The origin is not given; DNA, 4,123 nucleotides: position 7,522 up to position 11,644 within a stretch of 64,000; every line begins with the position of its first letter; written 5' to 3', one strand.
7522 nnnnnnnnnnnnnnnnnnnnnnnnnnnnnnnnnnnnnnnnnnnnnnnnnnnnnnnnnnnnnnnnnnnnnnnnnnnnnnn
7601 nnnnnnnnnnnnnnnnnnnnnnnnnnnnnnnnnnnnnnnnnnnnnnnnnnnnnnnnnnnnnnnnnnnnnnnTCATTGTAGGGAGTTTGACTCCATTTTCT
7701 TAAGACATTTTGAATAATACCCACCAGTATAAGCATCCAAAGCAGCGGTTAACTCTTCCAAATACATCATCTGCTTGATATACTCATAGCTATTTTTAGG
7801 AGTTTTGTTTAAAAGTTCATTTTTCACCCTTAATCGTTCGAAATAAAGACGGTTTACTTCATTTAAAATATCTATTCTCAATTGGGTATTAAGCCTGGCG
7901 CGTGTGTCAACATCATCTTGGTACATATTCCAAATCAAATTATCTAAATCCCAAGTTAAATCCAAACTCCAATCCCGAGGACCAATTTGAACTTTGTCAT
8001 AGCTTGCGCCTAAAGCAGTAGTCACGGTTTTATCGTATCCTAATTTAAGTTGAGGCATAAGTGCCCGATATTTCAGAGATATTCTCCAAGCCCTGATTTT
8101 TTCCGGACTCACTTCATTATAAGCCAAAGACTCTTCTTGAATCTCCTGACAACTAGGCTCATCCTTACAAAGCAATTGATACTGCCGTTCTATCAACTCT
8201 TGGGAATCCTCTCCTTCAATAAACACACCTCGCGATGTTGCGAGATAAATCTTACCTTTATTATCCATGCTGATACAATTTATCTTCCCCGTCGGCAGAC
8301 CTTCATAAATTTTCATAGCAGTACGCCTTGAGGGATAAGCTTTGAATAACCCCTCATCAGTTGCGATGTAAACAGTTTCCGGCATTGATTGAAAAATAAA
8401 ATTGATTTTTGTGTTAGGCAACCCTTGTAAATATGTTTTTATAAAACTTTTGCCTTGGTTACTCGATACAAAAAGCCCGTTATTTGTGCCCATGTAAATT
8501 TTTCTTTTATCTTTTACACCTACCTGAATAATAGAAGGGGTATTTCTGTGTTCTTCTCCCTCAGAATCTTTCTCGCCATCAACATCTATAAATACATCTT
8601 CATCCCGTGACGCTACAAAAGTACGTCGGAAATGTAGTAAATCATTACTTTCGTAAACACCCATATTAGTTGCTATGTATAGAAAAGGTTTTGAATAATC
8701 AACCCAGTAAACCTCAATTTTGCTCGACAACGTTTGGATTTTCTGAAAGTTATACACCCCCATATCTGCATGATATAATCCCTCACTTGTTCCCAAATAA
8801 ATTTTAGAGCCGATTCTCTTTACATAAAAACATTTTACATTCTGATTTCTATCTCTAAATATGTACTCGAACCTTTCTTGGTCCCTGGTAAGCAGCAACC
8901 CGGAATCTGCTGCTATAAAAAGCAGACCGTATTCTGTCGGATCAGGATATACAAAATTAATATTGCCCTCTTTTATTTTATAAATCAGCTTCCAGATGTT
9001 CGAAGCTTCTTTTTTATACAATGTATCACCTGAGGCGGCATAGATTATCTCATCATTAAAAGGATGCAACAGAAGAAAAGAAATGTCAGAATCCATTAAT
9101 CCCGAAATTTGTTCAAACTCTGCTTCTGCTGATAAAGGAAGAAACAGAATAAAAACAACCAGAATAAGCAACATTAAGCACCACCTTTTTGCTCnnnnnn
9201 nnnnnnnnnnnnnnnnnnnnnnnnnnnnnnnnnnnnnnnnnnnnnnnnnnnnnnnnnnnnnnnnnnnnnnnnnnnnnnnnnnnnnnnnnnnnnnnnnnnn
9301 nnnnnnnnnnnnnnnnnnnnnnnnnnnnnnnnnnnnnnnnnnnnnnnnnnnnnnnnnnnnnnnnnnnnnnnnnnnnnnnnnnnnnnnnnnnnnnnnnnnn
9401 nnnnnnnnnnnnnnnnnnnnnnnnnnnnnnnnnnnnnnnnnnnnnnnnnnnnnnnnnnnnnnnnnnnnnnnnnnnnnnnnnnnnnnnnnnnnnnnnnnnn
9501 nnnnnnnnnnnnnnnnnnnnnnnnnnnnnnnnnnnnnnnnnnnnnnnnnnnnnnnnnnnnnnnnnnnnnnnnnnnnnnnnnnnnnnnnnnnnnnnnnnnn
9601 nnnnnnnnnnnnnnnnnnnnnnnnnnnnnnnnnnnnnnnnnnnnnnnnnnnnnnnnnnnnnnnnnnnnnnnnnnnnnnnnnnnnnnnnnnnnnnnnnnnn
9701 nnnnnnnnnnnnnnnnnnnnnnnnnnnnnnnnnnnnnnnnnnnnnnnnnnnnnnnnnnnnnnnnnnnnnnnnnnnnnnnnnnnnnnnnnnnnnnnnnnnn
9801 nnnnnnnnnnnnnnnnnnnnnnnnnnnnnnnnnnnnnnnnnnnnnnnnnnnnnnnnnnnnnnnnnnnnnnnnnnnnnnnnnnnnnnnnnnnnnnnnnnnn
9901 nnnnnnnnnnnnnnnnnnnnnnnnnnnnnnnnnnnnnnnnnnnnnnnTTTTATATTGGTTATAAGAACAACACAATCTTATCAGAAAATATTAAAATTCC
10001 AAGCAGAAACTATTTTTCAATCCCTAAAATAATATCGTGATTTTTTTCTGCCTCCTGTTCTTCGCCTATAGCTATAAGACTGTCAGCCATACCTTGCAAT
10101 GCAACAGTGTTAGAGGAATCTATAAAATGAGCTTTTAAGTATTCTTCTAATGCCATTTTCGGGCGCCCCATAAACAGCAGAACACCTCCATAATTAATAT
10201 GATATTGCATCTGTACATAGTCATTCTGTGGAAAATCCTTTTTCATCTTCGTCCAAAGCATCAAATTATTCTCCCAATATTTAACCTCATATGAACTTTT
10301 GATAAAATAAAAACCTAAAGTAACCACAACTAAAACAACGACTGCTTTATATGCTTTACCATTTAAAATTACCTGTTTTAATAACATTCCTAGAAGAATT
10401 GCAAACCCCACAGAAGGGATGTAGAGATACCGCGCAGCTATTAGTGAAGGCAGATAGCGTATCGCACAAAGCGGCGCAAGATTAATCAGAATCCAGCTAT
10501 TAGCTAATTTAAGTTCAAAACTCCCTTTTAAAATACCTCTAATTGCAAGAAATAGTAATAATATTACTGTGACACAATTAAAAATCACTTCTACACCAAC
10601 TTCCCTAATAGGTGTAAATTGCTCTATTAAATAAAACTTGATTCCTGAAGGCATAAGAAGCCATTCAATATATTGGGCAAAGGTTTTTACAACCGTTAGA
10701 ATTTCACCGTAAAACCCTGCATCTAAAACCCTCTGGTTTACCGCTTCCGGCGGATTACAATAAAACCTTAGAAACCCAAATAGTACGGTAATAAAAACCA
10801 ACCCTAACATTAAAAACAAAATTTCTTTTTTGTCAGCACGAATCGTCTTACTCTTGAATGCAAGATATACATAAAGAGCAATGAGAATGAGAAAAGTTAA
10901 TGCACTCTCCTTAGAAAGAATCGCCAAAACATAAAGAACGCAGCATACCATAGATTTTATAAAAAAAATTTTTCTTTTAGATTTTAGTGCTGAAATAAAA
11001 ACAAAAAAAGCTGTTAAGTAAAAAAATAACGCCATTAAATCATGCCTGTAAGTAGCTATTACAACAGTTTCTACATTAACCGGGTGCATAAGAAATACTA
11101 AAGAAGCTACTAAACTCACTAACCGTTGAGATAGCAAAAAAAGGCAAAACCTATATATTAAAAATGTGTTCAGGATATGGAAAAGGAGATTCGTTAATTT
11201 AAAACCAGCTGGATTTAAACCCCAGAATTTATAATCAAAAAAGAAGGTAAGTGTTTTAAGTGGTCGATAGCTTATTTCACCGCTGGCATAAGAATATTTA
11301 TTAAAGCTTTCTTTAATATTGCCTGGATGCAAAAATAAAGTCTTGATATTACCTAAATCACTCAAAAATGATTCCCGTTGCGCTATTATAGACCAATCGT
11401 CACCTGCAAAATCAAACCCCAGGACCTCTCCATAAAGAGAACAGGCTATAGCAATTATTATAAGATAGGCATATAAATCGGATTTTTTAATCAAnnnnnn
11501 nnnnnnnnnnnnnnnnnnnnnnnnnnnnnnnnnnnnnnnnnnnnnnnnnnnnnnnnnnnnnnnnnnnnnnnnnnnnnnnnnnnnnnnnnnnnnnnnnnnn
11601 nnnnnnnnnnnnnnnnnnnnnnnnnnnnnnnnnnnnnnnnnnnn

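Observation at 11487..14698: Triplicated uncharacterised CBM-like domain: one copy fused to a hydrolase, two stand-alone secreted copies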

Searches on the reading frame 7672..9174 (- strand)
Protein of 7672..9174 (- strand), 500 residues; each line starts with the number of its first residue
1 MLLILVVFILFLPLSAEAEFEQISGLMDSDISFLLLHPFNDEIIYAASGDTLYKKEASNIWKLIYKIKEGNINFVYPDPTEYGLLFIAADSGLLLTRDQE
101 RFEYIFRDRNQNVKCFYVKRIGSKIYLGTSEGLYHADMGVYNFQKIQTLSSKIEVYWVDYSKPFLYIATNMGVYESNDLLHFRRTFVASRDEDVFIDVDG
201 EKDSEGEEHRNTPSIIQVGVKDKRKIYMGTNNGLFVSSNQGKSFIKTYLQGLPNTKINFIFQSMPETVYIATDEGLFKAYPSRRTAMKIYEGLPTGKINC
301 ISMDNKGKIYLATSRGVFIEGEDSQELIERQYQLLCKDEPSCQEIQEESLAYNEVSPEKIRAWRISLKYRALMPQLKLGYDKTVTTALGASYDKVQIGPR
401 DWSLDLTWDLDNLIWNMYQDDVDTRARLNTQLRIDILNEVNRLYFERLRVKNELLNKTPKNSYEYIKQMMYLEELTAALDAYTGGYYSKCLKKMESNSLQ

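Call 12: search_protein_families(library=pfam, proteins=[window:7672-9174:-], max_evalue=0.001)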
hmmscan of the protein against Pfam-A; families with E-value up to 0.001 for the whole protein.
window:7672-9174:- (500 aa): 1 family
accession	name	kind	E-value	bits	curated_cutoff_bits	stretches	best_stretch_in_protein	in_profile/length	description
PF07494.17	Reg_prop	-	1.2e-05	25.4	20.4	0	292-314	1-23/24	Two component regulator propeller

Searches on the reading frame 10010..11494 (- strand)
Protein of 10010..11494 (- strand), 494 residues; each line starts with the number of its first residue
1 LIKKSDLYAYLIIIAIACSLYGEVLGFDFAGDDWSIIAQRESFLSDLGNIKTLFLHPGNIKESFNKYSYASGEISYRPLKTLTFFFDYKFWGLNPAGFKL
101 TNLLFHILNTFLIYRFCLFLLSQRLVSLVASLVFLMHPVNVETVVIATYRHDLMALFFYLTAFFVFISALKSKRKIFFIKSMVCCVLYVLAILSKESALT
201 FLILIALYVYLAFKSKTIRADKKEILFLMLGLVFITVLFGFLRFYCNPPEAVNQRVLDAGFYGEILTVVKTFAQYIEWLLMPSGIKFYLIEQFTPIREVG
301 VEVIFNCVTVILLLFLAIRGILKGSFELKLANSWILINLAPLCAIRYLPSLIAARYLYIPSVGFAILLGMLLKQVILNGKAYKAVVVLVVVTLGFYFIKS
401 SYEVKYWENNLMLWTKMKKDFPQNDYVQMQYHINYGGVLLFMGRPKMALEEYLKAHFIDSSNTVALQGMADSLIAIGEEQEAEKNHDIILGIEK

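Call 12: search_protein_families(library=pfam, proteins=[window:10010-11494:-], max_evalue=0.001)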
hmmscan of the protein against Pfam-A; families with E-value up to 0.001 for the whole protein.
window:10010-11494:- (494 aa): 0 families

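Call 63: search_protein_families(library=pfam, proteins=[window:10010-11494:-], max_evalue=0.01)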
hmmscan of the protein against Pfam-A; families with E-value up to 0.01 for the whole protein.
window:10010-11494:- (494 aa): 1 family
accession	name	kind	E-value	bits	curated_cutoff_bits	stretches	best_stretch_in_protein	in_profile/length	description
PF24661.1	DUF7649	-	0.0066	17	27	1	171-239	1-65/85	Domain of unknown function (DUF7649)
